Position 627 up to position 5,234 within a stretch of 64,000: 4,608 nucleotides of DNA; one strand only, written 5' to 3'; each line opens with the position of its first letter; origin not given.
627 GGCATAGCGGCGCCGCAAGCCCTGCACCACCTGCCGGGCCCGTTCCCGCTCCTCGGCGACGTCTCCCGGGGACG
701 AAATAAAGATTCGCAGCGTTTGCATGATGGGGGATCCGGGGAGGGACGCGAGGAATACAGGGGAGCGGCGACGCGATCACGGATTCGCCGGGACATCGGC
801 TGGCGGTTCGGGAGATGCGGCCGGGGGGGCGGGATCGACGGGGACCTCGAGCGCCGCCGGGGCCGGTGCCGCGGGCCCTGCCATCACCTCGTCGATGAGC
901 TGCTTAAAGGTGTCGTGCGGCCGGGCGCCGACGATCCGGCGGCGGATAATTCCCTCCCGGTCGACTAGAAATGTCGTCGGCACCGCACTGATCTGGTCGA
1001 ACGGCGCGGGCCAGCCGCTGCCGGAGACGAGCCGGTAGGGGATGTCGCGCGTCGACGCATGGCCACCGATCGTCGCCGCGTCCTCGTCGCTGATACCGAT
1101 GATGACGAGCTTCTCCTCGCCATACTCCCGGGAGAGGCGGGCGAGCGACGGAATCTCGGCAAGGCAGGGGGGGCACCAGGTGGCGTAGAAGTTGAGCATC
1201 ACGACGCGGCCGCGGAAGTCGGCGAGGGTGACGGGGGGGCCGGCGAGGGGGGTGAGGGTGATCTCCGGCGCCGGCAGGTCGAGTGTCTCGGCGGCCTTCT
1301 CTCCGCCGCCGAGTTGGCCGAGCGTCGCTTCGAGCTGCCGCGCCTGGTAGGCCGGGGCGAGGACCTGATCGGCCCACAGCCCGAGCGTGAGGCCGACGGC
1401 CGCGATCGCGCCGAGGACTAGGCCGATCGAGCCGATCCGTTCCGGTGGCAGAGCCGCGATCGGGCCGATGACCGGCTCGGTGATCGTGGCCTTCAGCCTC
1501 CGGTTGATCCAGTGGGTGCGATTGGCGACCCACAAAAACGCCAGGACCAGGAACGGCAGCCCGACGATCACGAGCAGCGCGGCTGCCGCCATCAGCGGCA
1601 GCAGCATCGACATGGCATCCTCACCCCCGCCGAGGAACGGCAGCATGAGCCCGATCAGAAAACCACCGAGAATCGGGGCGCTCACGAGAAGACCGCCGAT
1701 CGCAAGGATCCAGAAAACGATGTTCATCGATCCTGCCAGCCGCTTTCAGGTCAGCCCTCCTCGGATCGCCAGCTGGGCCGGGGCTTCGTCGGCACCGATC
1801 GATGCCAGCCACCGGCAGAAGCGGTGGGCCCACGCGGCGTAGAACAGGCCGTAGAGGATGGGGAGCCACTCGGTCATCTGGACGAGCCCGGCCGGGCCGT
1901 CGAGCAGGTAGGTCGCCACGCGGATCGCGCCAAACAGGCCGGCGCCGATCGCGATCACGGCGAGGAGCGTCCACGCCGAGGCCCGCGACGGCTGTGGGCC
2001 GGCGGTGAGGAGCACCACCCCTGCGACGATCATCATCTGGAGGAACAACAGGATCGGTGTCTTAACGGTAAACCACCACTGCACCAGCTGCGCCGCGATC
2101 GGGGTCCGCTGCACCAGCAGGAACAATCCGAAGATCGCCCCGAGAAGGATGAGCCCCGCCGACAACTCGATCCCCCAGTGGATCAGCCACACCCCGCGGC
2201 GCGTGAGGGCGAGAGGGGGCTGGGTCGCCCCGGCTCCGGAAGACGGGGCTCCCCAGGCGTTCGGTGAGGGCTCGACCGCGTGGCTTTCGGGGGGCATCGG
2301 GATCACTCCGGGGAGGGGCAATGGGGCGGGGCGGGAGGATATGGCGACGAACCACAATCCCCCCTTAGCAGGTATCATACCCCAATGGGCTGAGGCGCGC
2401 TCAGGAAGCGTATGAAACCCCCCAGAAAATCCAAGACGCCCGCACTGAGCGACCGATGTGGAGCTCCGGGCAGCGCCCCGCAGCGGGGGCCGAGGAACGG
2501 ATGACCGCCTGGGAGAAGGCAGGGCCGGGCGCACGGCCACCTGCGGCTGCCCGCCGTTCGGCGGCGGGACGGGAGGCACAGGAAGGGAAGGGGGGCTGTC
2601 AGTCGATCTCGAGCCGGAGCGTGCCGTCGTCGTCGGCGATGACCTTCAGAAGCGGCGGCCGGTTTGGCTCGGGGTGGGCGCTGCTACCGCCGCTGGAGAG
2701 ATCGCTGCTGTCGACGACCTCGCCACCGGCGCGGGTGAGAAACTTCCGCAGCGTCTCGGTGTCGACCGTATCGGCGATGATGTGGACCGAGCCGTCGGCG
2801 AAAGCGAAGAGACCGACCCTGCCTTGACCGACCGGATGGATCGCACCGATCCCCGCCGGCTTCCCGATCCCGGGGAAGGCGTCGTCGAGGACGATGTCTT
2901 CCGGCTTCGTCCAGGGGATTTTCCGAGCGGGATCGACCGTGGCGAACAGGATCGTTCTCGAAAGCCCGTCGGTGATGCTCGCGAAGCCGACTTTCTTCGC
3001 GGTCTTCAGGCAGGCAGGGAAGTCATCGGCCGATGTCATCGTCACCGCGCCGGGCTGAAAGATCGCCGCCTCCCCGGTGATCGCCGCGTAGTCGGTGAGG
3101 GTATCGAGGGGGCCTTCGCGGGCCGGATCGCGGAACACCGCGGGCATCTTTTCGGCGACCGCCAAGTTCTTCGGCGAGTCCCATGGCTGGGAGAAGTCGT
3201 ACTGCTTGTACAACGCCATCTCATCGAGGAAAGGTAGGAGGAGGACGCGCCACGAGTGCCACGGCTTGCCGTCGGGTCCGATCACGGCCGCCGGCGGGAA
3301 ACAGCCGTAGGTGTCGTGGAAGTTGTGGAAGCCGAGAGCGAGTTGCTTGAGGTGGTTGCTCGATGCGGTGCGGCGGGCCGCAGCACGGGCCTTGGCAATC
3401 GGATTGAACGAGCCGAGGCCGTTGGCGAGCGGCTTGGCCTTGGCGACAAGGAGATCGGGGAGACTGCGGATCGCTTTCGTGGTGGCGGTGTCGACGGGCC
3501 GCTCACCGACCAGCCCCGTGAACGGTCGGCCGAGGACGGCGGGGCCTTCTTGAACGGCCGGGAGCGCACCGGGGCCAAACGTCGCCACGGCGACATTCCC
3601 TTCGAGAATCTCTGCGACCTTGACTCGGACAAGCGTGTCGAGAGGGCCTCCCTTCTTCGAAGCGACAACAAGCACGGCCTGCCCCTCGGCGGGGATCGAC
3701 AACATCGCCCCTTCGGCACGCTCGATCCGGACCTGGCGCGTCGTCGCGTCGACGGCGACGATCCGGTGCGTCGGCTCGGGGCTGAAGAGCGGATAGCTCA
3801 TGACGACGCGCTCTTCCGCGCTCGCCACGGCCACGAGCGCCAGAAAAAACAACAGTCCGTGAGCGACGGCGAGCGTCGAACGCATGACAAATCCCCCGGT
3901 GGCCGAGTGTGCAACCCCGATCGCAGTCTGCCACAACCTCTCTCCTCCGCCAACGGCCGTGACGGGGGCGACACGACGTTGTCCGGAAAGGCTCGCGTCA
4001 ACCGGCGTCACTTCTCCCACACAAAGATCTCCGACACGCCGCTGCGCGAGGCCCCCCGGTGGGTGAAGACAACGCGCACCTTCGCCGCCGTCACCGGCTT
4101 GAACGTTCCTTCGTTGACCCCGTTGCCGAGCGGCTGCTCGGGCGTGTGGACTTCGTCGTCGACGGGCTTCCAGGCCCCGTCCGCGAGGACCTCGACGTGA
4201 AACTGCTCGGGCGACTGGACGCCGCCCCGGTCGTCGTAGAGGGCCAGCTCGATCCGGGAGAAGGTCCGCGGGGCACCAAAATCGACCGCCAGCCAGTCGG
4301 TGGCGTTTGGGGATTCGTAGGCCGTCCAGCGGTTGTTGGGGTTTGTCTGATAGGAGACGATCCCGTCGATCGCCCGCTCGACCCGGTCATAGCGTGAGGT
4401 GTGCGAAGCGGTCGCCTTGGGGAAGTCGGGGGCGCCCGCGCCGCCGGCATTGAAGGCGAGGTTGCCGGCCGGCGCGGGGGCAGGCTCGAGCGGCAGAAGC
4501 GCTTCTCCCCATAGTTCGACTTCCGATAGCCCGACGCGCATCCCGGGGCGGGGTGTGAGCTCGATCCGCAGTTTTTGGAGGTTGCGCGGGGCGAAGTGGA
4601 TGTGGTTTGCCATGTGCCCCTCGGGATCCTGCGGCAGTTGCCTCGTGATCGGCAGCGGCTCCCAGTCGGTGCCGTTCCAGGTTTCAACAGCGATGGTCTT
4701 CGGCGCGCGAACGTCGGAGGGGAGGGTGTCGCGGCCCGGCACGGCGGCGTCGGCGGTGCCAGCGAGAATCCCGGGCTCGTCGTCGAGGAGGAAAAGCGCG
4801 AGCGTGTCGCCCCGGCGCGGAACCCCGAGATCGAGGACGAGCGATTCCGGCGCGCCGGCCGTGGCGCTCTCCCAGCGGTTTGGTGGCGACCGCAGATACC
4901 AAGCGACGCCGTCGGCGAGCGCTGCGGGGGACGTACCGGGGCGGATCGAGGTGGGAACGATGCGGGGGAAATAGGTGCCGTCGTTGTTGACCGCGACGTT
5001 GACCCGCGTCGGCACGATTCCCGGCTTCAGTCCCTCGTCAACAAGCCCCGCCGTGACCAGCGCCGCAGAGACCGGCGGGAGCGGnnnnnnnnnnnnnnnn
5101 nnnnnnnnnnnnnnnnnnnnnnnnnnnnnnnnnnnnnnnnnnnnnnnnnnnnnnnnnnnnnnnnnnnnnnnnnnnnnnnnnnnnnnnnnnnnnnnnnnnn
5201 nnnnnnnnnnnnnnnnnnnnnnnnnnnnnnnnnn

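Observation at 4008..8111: MFS permease fused in one ORF to a glycoside hydrolase and two discoidin domains via a retained signal-peptide-like 13th helix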

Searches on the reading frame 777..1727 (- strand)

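Call 13: search_protein_families(library=pfam, proteins=[window:777-1727:-], max_evalue=0.001)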
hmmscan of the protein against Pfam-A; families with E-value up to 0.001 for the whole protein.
window:777-1727:- (316 aa): 5 families
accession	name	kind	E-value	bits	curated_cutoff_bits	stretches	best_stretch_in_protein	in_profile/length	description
PF00578.27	AhpC-TSA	-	2.6e-19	69.8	26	1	152-263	4-123/124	AhpC/TSA family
PF08534.16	Redoxin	-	2.1e-17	63.7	26.6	1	152-273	5-140/148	Redoxin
PF00085.26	Thioredoxin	-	6.3e-07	29.8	23.5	1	174-230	19-74/103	Thioredoxin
PF13905.12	Thioredoxin_8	-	2.5e-05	25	27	1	173-216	1-45/94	Thioredoxin-like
PF13098.12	Thioredoxin_2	-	0.00087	20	27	0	173-277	5-103/104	Thioredoxin-like domain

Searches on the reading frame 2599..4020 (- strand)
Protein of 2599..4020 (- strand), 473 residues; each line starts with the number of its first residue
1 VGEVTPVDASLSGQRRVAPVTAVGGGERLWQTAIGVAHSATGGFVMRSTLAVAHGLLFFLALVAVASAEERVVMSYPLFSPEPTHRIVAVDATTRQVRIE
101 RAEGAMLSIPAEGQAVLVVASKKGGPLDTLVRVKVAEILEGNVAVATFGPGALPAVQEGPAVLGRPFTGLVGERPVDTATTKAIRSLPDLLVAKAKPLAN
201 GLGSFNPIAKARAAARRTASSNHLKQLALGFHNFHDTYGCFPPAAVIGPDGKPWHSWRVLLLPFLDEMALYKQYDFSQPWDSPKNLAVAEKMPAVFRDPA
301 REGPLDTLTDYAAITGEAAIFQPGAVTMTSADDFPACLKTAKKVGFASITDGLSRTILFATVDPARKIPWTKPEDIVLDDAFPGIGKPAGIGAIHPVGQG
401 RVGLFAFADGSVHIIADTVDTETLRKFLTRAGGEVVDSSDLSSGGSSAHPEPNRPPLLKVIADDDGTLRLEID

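Call 13: search_protein_families(library=pfam, proteins=[window:2599-4020:-], max_evalue=0.001)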
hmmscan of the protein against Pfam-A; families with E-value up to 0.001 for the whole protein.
window:2599-4020:- (473 aa): 1 family
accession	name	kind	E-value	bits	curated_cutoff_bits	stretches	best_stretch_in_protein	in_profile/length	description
PF07596.16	SBP_bac_10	-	1.1e-34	121.2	23.3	1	210-360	2-172/268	Protein of unknown function (DUF1559)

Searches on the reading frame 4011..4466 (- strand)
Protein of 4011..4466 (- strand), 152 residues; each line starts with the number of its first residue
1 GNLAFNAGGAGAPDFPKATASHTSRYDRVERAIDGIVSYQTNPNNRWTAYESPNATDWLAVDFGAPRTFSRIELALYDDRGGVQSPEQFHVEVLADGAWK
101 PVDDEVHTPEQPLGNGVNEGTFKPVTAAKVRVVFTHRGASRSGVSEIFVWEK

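Call 34: search_protein_families(library=pfam, proteins=[window:4011-4466:-], max_evalue=1)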
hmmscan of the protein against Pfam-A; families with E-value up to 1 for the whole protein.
window:4011-4466:- (152 aa): 4 families
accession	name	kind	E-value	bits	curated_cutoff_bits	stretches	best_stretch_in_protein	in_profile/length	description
PF00754.31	F5_F8_type_C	-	3.1e-15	56.9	28.2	1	18-140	2-118/127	F5/8 type C domain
PF22633.2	F5_F8_type_C_2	-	1.4e-13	51.7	27.8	1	31-132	1-91/91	NedA-like, galactose-binding domain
PF21606.3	BgaA-like_CBM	-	6.3e-07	30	27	1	19-93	2-83/160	Beta-galactosidase-like, Galactose-binding domain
PF24135.1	DUF7402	-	0.00068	20.2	27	1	17-78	7-66/133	Domain of unknown function (DUF7402)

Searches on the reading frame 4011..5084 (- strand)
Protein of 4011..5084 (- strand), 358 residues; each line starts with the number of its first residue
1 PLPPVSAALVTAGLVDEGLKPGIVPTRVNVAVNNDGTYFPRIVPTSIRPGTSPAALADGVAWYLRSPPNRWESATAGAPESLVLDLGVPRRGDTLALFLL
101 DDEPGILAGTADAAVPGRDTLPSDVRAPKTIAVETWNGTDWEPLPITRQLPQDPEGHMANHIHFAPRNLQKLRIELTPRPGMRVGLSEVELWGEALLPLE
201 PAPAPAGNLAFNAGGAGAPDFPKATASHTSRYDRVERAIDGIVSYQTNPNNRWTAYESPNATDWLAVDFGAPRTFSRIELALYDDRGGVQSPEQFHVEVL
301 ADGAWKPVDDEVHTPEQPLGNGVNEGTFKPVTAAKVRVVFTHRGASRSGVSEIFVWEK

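Call 46: predict_structure(alignment_id=A3)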
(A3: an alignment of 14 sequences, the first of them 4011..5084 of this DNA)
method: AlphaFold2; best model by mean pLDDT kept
length: 358 residues; sequences in the alignment: 14
mean_pLDDT: 71.1   pTM: 0.56
mean pLDDT of the five models: 71.1, 66.4, 66.5, 64.5, 63.7
residues with pLDDT >= 90: 97; 70-90: 110; 50-70: 71; < 50: 80
segments of 3 or more residues with pLDDT < 50: 1-6, 13-26, 33-38, 52-68, 196-202, 230-255
pLDDT, mean of each block of 10 residues (from residue 1): 43 39 46 48 67 37 41 88 81 87 73 53 85 94 95 83 91 95 83 59 68 67 72 38 38 49 86 92 63 91 95 86 85 94 70 77
secondary structure, 60 per line:
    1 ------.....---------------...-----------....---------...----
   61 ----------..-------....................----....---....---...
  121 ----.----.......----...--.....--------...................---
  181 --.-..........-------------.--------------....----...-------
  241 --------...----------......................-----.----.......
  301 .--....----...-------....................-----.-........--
elements in order: H7-11 E27-29 E41-44 E80-99 H104-107 H111-114 E130-136 E141-143 E146-150 E159-177 E185-194 E223-226 E262-283 E294-301 E304-307 E312-314 E322-341 E349-356

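Call 49: fold_search(model_id=the predicted structure, library=pdb)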
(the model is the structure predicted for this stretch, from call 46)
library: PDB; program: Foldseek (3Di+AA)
matches with E <= 10: 1472; with E <= 0.001: 261
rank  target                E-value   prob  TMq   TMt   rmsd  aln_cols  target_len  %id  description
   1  7jnd                  2.1e-11  1.00  0.29  0.27  17.9       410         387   10  The structure of CBM32-1 and CBM32-2 domains from Clostridium perfringens ZmpB (released 2021-02-03)
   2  7jnf                  5.7e-11  1.00  0.29  0.27  17.8       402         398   11  The structure of CBM32-1 and CBM32-2 domains from Clostridium perfringens ZmpB in complex with GalNAc (released 2021-02-03)
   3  7jfs                  1.5e-10  1.00  0.29  0.12  18.7       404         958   11  The structure of the CBM32-1, CBM32-2, and M60 catalytic domains from Clostridium perfringens ZmpB (released 2021-02-03)
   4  7jnb                  1.6e-10  1.00  0.28  0.26  17.6       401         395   10  The structure of CBM32-1 and CBM32-2 domains from Clostridium perfringens ZmpB in complex with GalNAc (released 2021-02-03)
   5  9eou_A                2.3e-10  1.00  0.31  0.35  16.7       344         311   16  Crystal Structure of the b1b2 domains from Human Neuropilin-1 in complex with a peptide. (released 2024-06-26)
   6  2qqj                  4.9e-10  1.00  0.31  0.35  16.7       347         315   19  Crystal Structure of the b1b2 Domains from Human Neuropilin-2 (released 2007-11-20)
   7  4qdr                  5.2e-10  1.00  0.32  0.36  16.7       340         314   20  Physical basis for Nrp2 ligand binding (released 2015-04-15)
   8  8ayr_A                9.1e-10  1.00  0.28  0.15  21.0       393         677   16  Sialidases and Fucosidases of Akkermansia muciniphila are key for rapid growth on colonic mucin and nutrient sharing a (released 2023-03-01)
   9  2orx                  1.0e-09  1.00  0.30  0.33  17.3       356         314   16  Structural Basis for Ligand Binding and Heparin Mediated Activation of Neuropilin (released 2007-04-03)
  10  2orz_A                1.1e-09  1.00  0.30  0.34  17.1       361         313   15  Structural Basis for Ligand Binding and Heparin Mediated Activation of Neuropilin (released 2007-04-03)
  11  2qqo_A                1.1e-09  1.00  0.31  0.27  16.8       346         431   18  Crystal Structure of the a2b1b2 Domains from Human Neuropilin-2 (released 2007-11-20)
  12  7k66_A                1.1e-09  1.00  0.32  0.13  10.9       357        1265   13  Structure of Blood Coagulation Factor VIII in Complex with an Anti-C1 Domain Pathogenic Antibody Inhibitor (released 2020-10-14)
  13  3cqo_A                1.3e-09  1.00  0.30  0.35  19.5       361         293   12  Crystal structure of a f-lectin (fucolectin) from morone saxatilis (striped bass) serum (released 2009-04-28)
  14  2qqi                  1.7e-09  1.00  0.29  0.32  17.0       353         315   15  Crystal Structure of the b1b2 Domains from Human Neuropilin-1 (released 2007-11-20)
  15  8ayr_B                2.7e-09  1.00  0.28  0.16  19.6       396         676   17  Sialidases and Fucosidases of Akkermansia muciniphila are key for rapid growth on colonic mucin and nutrient sharing a (released 2023-03-01)
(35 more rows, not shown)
